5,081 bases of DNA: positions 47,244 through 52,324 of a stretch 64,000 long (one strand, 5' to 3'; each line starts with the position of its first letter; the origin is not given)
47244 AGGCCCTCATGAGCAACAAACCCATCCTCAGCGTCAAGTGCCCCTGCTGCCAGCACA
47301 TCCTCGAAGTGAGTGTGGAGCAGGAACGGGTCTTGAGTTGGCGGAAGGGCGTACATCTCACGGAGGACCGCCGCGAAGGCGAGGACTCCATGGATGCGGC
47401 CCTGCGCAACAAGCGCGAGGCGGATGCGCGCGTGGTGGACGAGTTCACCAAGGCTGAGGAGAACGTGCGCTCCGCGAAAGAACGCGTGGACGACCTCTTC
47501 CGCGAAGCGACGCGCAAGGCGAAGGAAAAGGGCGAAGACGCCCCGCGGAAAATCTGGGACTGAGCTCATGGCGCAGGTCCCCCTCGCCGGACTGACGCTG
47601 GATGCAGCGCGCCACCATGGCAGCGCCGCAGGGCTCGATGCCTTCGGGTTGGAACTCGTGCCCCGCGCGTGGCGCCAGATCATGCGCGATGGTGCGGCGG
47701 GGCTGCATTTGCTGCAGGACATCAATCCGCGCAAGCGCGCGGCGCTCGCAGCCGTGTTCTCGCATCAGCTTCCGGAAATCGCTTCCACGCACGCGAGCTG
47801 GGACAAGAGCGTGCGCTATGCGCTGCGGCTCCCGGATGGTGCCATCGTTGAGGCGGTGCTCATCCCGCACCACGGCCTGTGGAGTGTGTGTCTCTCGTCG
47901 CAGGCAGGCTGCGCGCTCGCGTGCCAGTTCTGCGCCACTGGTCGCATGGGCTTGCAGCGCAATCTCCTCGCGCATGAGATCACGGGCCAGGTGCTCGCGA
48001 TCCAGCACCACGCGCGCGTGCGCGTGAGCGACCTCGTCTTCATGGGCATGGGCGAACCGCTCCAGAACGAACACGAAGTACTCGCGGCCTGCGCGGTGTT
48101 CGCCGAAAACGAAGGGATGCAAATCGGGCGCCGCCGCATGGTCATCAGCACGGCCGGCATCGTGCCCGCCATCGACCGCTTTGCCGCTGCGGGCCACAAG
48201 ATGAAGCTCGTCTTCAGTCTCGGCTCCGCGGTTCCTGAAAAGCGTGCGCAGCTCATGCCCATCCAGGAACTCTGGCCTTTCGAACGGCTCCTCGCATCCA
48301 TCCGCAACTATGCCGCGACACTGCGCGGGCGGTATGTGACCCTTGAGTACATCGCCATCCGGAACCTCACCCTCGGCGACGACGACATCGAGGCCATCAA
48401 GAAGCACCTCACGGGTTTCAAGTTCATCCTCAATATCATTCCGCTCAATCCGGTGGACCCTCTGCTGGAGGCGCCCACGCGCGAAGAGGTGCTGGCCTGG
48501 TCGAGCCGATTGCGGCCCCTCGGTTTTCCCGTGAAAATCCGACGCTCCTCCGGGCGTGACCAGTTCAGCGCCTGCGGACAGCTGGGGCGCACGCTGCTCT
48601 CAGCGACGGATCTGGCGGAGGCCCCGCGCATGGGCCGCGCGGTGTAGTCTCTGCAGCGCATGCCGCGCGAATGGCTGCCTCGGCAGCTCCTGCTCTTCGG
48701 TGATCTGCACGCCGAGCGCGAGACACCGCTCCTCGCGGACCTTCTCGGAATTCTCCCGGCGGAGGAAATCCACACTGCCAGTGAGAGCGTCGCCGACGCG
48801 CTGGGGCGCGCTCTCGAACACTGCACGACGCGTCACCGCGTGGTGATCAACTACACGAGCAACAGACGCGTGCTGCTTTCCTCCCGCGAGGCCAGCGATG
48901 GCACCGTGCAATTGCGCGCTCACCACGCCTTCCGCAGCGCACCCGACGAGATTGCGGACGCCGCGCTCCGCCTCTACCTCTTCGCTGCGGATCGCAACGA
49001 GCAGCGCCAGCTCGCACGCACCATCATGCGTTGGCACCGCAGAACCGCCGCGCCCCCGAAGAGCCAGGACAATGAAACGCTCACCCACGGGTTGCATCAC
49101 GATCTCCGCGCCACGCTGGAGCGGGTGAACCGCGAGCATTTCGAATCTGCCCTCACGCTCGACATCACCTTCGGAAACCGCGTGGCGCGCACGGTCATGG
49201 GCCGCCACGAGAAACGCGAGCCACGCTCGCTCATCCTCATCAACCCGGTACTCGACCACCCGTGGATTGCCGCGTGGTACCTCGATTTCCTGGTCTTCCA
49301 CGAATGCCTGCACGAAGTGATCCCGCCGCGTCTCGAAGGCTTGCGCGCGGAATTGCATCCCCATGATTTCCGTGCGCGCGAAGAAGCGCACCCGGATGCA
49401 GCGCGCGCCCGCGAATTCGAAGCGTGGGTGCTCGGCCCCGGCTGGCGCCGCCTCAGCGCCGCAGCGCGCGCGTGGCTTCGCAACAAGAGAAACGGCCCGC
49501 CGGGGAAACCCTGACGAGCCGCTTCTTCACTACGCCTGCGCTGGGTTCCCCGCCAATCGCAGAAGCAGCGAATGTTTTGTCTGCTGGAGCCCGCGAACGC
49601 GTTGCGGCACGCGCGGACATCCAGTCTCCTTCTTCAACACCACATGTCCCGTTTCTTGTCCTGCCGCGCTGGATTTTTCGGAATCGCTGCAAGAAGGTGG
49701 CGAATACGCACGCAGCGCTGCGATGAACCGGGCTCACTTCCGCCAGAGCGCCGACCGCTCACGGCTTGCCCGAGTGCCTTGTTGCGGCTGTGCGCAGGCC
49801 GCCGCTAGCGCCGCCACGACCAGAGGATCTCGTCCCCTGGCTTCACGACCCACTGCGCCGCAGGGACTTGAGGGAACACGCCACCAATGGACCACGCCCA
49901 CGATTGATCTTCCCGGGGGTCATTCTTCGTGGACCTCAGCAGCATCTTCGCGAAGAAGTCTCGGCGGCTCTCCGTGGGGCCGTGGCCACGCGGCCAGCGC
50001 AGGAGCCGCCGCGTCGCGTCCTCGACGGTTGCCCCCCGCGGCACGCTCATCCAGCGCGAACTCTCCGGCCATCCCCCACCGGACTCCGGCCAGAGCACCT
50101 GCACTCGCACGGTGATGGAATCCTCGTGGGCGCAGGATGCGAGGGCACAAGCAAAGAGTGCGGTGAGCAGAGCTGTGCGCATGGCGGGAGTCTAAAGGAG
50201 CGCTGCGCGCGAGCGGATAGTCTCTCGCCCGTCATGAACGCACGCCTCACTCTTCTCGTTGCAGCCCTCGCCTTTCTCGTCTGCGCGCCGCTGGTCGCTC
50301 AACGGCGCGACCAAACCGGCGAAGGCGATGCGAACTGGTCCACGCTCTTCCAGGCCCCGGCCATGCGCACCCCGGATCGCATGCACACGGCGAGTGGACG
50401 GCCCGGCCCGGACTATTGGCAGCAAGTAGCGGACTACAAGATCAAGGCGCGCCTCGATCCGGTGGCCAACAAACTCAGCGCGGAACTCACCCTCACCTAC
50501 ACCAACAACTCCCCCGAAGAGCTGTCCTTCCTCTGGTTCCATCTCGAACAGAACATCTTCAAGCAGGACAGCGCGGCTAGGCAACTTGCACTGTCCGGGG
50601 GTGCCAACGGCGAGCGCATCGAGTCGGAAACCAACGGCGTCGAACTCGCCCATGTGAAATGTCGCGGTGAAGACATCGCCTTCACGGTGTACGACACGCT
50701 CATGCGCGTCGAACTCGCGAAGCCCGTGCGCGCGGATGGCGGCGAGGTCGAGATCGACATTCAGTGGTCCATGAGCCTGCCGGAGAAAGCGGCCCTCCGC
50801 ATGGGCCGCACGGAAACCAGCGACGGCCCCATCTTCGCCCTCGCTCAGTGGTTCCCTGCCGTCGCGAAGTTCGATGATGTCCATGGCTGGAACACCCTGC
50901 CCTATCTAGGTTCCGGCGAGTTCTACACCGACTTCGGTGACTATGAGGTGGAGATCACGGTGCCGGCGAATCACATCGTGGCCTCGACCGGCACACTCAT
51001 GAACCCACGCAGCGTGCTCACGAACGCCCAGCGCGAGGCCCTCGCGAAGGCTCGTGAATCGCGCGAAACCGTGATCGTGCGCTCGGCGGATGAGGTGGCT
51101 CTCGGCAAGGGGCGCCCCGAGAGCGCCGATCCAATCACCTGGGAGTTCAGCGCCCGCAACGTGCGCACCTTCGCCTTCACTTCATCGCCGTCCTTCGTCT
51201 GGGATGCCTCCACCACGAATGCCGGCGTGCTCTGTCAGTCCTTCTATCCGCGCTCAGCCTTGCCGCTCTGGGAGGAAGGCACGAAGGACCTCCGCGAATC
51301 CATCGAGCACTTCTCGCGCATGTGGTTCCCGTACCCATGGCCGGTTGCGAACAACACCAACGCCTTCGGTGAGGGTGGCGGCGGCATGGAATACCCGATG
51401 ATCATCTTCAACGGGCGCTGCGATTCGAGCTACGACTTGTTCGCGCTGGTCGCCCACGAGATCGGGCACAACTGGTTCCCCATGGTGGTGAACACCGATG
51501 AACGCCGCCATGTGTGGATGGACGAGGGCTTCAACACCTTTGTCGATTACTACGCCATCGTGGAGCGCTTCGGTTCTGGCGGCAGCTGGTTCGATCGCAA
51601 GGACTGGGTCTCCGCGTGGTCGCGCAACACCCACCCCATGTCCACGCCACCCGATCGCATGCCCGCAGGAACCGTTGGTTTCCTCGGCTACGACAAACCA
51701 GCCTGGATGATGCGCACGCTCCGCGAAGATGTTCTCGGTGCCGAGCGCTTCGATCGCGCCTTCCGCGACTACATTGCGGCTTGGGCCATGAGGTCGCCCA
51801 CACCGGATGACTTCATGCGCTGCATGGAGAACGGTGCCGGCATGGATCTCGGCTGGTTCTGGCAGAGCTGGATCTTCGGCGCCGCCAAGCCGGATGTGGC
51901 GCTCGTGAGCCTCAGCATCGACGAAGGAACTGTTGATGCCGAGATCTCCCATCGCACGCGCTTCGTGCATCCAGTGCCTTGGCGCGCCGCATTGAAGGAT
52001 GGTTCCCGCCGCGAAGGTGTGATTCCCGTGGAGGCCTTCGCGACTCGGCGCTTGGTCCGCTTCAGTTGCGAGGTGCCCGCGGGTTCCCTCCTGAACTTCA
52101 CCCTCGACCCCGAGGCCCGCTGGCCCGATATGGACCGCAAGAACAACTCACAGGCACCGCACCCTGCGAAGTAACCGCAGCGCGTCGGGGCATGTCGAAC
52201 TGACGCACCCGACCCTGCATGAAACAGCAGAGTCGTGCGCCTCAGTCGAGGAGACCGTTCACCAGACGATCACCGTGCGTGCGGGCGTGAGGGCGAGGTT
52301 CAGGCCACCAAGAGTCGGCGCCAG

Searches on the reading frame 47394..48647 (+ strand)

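Call 7: search_protein_families(library=pfam, proteins=[window:47394-48647:+], max_evalue=0.01)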
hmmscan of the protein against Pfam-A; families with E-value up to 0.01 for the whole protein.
window:47394-48647:+ (417 aa): 1 family
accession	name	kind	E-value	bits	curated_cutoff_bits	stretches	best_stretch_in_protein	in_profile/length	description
PF04055.27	Radical_SAM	-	2.5e-09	38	29.5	1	169-328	3-157/166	Radical SAM superfamily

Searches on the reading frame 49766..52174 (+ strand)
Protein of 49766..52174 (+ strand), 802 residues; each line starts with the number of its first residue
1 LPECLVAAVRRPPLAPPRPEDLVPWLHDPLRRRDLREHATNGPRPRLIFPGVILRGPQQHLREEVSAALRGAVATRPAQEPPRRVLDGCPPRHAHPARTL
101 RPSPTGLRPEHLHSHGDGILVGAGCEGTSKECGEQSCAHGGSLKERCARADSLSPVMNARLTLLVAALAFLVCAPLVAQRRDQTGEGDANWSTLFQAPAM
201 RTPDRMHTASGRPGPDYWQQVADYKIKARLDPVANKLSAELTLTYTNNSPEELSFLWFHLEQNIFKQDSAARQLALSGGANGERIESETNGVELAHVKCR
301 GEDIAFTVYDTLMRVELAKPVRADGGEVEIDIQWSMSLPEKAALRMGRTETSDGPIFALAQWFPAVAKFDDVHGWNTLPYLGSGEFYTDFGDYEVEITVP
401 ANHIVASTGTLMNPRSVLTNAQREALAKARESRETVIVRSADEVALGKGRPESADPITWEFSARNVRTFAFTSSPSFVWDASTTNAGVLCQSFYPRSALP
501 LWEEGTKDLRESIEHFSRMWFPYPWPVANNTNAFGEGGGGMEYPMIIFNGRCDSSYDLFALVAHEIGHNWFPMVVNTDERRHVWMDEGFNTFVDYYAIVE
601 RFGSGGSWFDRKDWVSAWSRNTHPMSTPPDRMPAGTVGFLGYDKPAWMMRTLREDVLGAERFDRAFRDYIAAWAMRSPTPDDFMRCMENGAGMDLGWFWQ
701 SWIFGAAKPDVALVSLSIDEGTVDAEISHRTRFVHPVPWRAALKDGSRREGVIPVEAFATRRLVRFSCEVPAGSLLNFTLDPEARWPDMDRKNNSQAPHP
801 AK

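Call 7: search_protein_families(library=pfam, proteins=[window:49766-52174:+], max_evalue=0.01)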
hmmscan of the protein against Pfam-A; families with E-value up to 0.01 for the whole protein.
window:49766-52174:+ (802 aa): 1 family
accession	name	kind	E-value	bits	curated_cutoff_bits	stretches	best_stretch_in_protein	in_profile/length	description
PF01433.26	Peptidase_M1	-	3.1e-15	56.8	27.7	1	557-702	66-218/218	Peptidase family M1 domain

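Call 8: search_protein_families(library=ncbifam, proteins=[window:49766-52174:+], max_evalue=0.01)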
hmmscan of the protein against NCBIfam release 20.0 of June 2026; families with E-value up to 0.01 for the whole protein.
window:49766-52174:+ (802 aa): 3 families
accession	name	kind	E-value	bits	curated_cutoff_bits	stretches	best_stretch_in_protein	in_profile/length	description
TIGR02412.1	pepN_strep_liv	equivalog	4.2e-12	45.2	591.2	1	560-758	289-479/832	aminopeptidase N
TIGR02411.1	leuko_A4_hydro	equivalog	1.6e-06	27.2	761.7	1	511-686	228-416/600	leukotriene-A(4) hydrolase/aminopeptidase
TIGR02414.1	pepN_proteo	equivalog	7.2e-05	21.1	718.2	1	642-713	375-444/868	aminopeptidase N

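Call 18: find_related_loci(query=window:50234-52174:+, collection=genome_contigs, flank=10000)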
Query window:50234-52174:+ (646 aa) in genome_contigs; peptide patterns used: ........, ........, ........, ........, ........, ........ (x = any residue, [..] = any of these).
84 stretches matched a pattern; 66 encode a relative of the query (tblastn E <= 1e-3); 65 distinct loci.
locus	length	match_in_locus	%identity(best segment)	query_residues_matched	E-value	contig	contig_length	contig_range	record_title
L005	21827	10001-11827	47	47-642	0e+0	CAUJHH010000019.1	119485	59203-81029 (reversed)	MAG: Planctomycetota bacterium isolate KLAP126 genome assembly, contig: KLAP126_640157, whole genome shotgun sequence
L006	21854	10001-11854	47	37-638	2e-174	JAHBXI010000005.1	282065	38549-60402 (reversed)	MAG: Phycisphaeraceae bacterium isolate ACE_PLA10 PLA10_5, whole genome shotgun sequence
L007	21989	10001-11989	45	5-646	5e-174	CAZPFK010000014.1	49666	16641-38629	MAG TPA_asm: uncultured Vicinamibacteraceae bacterium isolate SRP329715_co2_117 genome assembly, contig: NODE_1429_lengt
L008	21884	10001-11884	46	34-638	2e-173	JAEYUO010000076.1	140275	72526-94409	MAG: Planctomycetota bacterium isolate OH_CBlB_172 k127_835942, whole genome shotgun sequence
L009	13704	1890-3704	47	37-643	6e-172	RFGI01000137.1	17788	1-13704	MAG: Planctomycetota bacterium isolate J020 k99_831587, whole genome shotgun sequence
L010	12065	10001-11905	45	34-638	7e-169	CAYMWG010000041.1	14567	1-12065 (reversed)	MAG TPA_asm: uncultured Phycisphaeraceae bacterium isolate SRP128246_co1_300 genome assembly, contig: NODE_9387_length_1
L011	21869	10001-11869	45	7-634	2e-168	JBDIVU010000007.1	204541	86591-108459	MAG: Phycisphaeraceae bacterium isolate Bin_22 NODE_47_length_204541_cov_62.987917, whole genome shotgun sequence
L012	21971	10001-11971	44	5-638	1e-168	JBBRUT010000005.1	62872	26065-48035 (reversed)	MAG: Phycisphaerales bacterium isolate La3_metabat2.023 La3_metabat2.023_K_1528901_L_62872_cov_52.0736, whole genome sho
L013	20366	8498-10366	47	39-642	0e+0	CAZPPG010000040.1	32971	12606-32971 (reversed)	MAG TPA_asm: uncultured Phycisphaeraceae bacterium isolate binchicken_co235_38 genome assembly, contig: NODE_3160_length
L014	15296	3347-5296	43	8-639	4e-162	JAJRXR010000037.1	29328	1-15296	MAG: Planctomycetota bacterium isolate Dive96_bin3.179 k141_1945694, whole genome shotgun sequence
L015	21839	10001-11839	45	50-638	2e-160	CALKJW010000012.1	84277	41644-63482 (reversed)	MAG: uncultured Phycisphaerales bacterium isolate N1_Bin_METABAT__128_1 genome assembly, contig: c_000003477583, whole g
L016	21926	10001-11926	44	18-638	2e-160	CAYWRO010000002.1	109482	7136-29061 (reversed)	MAG TPA_asm: uncultured Phycisphaeraceae bacterium isolate SRP263527_co2_241 genome assembly, contig: NODE_97_length_109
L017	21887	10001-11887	44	34-638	3e-160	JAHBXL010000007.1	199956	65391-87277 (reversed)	MAG: Phycisphaeraceae bacterium isolate ACE_PLA19 PLA19_7, whole genome shotgun sequence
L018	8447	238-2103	45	36-645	8e-160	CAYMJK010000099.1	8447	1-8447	MAG TPA_asm: uncultured Phycisphaeraceae bacterium isolate binchicken_co31_392 genome assembly, contig: k141_3858899, wh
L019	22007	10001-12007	42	8-642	4e-158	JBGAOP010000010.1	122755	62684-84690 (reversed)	MAG: Phycisphaerales bacterium isolate MAG_AAO_H125.69 AAOH125-69_opera_contig_627, whole genome shotgun sequence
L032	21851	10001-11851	42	38-638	2e-148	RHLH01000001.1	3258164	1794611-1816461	MAG: Phycisphaera sp. isolate Bin4 scaffold1, whole genome shotgun sequence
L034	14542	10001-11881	39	25-638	1e-146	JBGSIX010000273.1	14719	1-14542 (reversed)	MAG: Phycisphaerales bacterium isolate JTS-AC143 k141_1297498, whole genome shotgun sequence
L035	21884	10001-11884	40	23-638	1e-146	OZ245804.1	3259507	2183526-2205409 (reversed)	MAG: Phycisphaerales bacterium isolate 99f8f486-8ed8-42d8-8706-476b801446f7 genome assembly, chromosome: 1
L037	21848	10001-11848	41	38-638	2e-146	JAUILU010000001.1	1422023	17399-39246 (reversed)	MAG: Phycisphaerae bacterium isolate Co_bin.58 NODE_11_length_1422023_cov_2.535904, whole genome shotgun sequence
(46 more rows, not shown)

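Call 78: search_protein_families(library=pfam, proteins=[L037:11930-13318:-, L037:14356-14907:-, L037:15519-16520:+, L032:12878-14263:+, L032:14929-15540:+, L032:15612-16199:-, L032:16153-17046:-, L032:17805-19043:+, L034:11987-13825:-, L035:12158-12634:-], max_evalue=0.001)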
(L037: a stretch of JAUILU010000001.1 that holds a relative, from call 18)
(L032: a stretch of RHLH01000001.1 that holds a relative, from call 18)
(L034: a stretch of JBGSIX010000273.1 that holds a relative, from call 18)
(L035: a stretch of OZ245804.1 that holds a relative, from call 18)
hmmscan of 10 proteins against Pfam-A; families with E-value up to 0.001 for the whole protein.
L037:11930-13318:- (462 aa): 1 family
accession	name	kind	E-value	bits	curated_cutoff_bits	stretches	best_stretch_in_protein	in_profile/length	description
PF14312.12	FG-GAP_2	-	1.7e-44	150.2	23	5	356-401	4-49/49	FG-GAP repeat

L037:14356-14907:- (183 aa): 0 families

L037:15519-16520:+ (333 aa): 2 families
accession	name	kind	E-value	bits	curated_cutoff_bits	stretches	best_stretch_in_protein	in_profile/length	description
PF13102.12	Phage_int_SAM_5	-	2.5e-11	44.2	22.3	1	89-182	2-94/98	Phage integrase SAM-like domain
PF00589.27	Phage_integrase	-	3.2e-05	24.2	27.1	1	198-310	3-124/172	Phage integrase family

L032:12878-14263:+ (461 aa): 2 families
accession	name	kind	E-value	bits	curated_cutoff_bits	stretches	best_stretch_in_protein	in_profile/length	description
PF00036.39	EF-hand_1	-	0.00024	20.9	25.4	0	401-419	9-27/29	EF hand domain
PF00404.24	Dockerin_1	-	0.00037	21.1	22.9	1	402-443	3-51/57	Dockerin type I domain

L032:14929-15540:+ (203 aa): 0 families

L032:15612-16199:- (195 aa): 0 families

L032:16153-17046:- (297 aa): 1 family
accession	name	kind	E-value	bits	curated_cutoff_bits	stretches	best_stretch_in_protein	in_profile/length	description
PF18144.7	SMODS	-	7.6e-41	140.5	26.5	1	6-170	1-164/164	Second Messenger Oligonucleotide or Dinucleotide Synthetase domain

L032:17805-19043:+ (412 aa): 3 families
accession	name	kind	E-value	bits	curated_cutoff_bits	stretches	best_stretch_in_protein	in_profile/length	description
PF13102.12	Phage_int_SAM_5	-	3.9e-11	43.6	22.3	1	95-186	4-94/98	Phage integrase SAM-like domain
PF00589.27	Phage_integrase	-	3.4e-05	24.1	27.1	1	202-295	3-98/172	Phage integrase family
PF02899.23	Phage_int_SAM_1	-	0.00051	20.7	22.3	0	93-176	1-81/83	Phage integrase, N-terminal SAM-like domain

L034:11987-13825:- (612 aa): 7 families
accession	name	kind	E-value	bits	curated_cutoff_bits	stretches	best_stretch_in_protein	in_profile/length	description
PF12796.13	Ank_2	-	1.1e-106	350.1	27.3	8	423-514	1-88/90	Ankyrin repeats (3 copies)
PF00023.36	Ank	-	6.5e-89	287.1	21.1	6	321-348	2-29/33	Ankyrin repeat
PF13637.12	Ank_4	-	2.4e-71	234.5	22.7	8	423-473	1-50/50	Ankyrin repeats (many copies)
PF13606.12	Ank_3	-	6.1e-63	200.8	22.3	2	321-348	2-29/30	Ankyrin repeat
PF13857.12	Ank_5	-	1.2e-53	178.9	27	6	438-490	1-53/56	Ankyrin repeats (many copies)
PF24521.3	Ank_KRIT1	-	1.9e-27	96.3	80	3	257-343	20-107/149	KRIT1 ankyrin-repeats domain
PF23745.1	ANK_LRRK2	-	3.5e-09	37.1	27.5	0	393-474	38-114/130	LRRK2 ANK repeat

L035:12158-12634:- (158 aa): 1 family
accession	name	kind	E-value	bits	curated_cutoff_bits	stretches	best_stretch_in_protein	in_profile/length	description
PF13560.12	HTH_31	-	8.8e-07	29.6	27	1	13-69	1-57/64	Helix-turn-helix domain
